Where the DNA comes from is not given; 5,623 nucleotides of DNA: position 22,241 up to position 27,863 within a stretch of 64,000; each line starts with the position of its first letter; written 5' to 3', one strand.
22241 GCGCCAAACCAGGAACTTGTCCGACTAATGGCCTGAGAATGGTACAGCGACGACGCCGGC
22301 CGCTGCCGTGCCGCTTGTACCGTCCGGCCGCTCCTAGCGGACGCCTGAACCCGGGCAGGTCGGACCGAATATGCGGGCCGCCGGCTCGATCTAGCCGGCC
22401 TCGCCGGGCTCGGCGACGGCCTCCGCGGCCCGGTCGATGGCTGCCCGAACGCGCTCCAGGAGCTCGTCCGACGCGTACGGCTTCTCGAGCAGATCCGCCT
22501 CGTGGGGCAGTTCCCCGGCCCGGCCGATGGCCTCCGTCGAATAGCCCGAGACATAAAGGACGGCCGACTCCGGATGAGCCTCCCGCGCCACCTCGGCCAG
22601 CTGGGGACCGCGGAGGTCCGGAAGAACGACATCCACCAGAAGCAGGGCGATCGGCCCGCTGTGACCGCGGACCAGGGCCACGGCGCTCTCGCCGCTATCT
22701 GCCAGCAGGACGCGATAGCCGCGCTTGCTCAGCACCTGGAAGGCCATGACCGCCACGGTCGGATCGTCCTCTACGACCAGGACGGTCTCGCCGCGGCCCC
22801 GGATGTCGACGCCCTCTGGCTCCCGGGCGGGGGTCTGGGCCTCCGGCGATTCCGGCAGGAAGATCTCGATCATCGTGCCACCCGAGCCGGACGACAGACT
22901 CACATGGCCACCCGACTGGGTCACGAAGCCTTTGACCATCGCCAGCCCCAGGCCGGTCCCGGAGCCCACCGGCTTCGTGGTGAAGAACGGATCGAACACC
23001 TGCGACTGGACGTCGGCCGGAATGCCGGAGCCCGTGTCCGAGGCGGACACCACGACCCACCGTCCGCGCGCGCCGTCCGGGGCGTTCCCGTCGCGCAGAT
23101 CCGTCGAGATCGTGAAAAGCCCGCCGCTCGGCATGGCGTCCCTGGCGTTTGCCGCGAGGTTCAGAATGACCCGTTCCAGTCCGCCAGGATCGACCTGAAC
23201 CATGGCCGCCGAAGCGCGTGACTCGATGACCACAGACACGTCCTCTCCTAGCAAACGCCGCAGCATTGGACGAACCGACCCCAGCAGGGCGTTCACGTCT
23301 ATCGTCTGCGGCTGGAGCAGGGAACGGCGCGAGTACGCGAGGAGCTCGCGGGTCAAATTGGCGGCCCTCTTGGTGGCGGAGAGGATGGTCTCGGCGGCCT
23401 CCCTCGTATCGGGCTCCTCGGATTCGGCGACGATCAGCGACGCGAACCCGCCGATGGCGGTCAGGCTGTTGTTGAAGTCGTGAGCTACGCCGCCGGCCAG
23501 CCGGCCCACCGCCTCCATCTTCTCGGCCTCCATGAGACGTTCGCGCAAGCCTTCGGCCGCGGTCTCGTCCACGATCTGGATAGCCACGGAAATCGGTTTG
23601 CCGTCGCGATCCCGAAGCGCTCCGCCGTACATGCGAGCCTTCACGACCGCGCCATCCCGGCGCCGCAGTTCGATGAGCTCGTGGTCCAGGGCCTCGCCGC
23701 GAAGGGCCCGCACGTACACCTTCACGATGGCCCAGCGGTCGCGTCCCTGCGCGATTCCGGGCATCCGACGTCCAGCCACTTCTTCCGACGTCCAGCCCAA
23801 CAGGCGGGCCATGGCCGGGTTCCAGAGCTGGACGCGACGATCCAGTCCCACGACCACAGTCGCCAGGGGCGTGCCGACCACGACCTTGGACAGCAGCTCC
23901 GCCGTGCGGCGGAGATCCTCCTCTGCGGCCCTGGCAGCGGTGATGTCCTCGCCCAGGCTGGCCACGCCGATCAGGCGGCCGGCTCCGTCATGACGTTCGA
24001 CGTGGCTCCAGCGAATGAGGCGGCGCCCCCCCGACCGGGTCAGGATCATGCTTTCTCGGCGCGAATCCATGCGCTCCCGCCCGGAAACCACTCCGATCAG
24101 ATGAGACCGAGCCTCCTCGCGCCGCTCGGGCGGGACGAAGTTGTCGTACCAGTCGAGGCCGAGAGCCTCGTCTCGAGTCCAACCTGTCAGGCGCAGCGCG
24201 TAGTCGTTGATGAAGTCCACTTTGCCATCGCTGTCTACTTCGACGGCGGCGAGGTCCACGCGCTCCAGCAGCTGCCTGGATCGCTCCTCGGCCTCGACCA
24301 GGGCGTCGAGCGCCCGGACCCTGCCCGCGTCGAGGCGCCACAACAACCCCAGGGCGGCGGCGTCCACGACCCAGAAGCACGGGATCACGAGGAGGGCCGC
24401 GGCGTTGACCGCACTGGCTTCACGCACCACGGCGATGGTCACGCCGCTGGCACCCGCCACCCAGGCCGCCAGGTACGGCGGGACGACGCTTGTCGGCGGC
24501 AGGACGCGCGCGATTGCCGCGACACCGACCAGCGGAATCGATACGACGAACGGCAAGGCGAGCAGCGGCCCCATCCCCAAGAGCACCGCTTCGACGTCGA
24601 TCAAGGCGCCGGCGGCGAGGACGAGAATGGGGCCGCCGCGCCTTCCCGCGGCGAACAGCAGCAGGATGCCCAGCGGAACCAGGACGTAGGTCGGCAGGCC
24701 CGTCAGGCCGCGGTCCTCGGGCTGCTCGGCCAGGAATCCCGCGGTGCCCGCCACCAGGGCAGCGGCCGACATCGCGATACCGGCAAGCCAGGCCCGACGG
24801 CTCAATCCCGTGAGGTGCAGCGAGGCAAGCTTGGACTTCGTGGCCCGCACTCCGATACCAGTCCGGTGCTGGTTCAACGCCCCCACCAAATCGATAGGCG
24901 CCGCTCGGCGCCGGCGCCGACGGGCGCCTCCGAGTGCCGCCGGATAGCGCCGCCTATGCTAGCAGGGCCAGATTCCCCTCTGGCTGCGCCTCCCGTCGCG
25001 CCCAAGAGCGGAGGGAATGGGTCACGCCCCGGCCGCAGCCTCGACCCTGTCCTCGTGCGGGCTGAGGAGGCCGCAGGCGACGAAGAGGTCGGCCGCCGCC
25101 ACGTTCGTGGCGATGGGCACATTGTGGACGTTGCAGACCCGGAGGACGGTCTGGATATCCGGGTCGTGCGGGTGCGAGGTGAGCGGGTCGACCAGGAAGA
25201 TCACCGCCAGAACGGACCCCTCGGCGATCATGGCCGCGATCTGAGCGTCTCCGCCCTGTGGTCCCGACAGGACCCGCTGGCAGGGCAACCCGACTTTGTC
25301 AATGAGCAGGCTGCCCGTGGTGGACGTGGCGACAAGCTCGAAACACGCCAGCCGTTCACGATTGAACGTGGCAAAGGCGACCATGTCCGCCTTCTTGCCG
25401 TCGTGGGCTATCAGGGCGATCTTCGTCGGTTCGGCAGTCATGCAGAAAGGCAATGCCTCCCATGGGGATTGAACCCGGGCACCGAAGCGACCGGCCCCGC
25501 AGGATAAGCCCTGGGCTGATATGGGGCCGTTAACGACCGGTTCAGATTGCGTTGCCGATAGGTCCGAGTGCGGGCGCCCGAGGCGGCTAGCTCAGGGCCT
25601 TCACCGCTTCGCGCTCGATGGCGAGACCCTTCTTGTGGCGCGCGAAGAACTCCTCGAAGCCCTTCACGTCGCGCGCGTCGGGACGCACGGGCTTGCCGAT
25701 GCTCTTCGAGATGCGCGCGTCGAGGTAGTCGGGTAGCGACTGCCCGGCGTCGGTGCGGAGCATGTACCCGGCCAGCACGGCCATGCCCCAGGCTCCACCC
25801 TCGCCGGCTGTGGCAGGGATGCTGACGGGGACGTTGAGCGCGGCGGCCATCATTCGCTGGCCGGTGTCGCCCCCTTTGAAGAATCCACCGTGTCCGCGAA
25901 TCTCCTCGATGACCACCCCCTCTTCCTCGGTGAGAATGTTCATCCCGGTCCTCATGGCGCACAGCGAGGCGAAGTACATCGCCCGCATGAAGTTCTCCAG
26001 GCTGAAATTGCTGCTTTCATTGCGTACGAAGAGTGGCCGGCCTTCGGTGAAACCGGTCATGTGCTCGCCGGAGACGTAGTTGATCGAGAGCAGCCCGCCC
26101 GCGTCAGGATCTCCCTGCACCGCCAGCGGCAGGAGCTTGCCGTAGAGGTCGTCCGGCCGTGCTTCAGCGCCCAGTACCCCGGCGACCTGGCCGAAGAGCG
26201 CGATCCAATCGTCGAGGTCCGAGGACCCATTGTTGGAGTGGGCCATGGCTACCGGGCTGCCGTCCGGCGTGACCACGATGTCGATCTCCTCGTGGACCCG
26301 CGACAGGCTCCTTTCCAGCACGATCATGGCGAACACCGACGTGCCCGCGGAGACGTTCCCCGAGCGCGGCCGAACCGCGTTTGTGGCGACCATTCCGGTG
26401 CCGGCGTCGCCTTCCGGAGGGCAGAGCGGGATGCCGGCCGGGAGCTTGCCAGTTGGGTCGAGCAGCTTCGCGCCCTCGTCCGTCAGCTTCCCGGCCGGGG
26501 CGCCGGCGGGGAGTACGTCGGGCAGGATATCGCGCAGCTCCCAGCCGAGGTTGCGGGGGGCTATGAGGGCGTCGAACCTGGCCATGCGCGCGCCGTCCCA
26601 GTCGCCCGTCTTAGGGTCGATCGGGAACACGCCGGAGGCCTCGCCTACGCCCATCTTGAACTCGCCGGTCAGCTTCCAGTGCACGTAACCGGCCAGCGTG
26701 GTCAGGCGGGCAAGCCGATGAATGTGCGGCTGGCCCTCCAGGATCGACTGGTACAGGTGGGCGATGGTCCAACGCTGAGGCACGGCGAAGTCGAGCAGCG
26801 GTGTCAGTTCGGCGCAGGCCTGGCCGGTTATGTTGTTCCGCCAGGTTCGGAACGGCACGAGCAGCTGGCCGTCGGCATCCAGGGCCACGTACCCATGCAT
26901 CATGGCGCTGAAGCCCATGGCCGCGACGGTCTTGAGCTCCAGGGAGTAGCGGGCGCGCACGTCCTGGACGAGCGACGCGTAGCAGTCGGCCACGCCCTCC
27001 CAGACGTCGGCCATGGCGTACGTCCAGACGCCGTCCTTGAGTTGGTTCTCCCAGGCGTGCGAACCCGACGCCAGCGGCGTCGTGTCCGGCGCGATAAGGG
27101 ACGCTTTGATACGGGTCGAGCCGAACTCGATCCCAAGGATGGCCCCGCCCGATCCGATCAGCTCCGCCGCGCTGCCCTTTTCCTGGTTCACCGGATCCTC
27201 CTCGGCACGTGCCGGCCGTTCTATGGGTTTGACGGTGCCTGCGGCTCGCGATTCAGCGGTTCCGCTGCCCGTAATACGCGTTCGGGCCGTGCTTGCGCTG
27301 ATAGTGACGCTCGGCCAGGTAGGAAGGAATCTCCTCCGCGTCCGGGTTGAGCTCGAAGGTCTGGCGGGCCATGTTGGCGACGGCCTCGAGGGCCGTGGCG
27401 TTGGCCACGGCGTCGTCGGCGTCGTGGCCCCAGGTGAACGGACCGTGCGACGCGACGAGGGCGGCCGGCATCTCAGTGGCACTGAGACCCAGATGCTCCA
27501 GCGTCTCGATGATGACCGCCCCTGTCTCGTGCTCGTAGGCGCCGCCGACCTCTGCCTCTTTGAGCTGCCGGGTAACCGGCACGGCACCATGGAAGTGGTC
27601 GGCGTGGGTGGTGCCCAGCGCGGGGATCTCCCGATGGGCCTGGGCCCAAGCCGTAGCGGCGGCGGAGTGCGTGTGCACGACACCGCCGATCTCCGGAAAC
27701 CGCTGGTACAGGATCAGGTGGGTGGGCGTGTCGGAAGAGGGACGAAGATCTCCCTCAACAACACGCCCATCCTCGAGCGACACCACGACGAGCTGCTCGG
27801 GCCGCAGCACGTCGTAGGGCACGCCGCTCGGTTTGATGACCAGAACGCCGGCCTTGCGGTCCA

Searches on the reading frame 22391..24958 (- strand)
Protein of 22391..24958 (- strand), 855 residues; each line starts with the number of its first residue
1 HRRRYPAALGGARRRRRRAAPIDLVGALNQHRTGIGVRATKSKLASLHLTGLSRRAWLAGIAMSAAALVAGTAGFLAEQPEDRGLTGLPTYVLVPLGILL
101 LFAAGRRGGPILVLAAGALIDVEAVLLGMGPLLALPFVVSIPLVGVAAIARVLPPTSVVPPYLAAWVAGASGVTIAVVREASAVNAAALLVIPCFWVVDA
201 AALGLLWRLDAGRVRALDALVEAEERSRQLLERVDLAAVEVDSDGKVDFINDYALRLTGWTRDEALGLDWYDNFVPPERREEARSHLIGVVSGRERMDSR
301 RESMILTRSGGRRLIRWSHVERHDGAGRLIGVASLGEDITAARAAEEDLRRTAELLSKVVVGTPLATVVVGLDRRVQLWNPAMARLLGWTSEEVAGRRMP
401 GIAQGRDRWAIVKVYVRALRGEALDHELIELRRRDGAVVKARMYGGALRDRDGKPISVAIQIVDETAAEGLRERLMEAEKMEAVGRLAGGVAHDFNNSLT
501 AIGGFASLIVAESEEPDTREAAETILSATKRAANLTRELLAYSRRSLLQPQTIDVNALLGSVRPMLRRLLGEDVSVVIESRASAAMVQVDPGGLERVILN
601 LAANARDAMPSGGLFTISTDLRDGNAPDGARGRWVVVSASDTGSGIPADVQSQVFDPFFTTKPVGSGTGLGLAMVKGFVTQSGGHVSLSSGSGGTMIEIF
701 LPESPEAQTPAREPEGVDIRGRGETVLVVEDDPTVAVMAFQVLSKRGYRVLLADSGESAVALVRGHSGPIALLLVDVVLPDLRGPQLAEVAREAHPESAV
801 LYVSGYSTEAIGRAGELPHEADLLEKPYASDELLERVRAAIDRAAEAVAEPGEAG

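Call 43: search_protein_families(library=pfam, proteins=[window:22391-24958:-], max_evalue=0.00001)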
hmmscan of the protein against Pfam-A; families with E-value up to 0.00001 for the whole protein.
window:22391-24958:- (855 aa): 8 families
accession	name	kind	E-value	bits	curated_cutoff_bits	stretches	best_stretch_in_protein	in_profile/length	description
PF08448.16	PAS_4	-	8.8e-21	74.6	23.1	2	232-343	2-109/110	PAS fold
PF02518.31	HATPase_c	-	9.8e-20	71.5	26.4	1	590-704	2-110/111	Histidine kinase-, DNA gyrase B-, and HSP90-like ATPase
PF00989.32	PAS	-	7.6e-18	65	22.6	2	228-339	4-113/113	PAS fold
PF00072.30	Response_reg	-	7.6e-14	52.3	30.2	1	726-838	1-111/111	Response regulator receiver domain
PF13426.13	PAS_9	-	1.8e-12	47.9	27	1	239-340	5-102/103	PAS domain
PF08447.18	PAS_3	-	1.6e-11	44.7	25.6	0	379-458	4-85/89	PAS fold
PF00512.31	HisKA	-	3e-11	43.6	26.9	1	485-545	3-63/66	His Kinase A (phospho-acceptor) domain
PF13188.13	PAS_8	-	5.6e-09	36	21.8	0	225-279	1-55/65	PAS domain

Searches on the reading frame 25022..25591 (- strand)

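Call 43: search_protein_families(library=pfam, proteins=[window:25022-25591:-], max_evalue=0.00001)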
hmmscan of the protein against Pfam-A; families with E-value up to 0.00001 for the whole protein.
window:25022-25591:- (189 aa): 1 family
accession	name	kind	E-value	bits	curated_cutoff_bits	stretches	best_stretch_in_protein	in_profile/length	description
PF02142.27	MGS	-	4.4e-13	49.6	24.1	1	70-162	2-94/94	MGS-like domain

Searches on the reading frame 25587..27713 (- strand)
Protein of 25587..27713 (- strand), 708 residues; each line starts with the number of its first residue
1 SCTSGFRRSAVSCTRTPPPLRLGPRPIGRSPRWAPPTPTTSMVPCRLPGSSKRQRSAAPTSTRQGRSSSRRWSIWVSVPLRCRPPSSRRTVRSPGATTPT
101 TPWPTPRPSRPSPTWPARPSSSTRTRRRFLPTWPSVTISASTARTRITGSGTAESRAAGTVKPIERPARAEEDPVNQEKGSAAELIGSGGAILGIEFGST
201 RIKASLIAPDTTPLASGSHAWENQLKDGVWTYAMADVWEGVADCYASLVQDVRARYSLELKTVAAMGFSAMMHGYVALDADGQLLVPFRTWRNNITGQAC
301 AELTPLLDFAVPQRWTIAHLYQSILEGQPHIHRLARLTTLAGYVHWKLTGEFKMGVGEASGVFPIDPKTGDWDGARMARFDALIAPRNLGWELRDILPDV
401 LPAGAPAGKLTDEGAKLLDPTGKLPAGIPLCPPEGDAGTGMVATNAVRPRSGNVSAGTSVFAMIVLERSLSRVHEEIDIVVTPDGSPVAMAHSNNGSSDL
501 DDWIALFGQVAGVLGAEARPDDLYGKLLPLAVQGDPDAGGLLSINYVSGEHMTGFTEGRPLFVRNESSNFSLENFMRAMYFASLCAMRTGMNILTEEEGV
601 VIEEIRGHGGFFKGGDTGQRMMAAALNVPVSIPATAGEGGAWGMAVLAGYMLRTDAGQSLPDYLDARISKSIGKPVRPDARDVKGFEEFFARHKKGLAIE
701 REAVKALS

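Call 43: search_protein_families(library=pfam, proteins=[window:25587-27713:-], max_evalue=0.00001)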
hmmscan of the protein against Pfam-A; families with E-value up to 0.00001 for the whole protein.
window:25587-27713:- (708 aa): 2 families
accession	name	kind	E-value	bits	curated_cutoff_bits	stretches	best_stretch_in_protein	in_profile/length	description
PF02782.22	FGGY_C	-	9.1e-32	110.9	27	1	453-651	2-197/198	FGGY family of carbohydrate kinases, C-terminal domain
PF00370.27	FGGY_N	-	1e-14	55.2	28.8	1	192-418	2-224/245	FGGY family of carbohydrate kinases, N-terminal domain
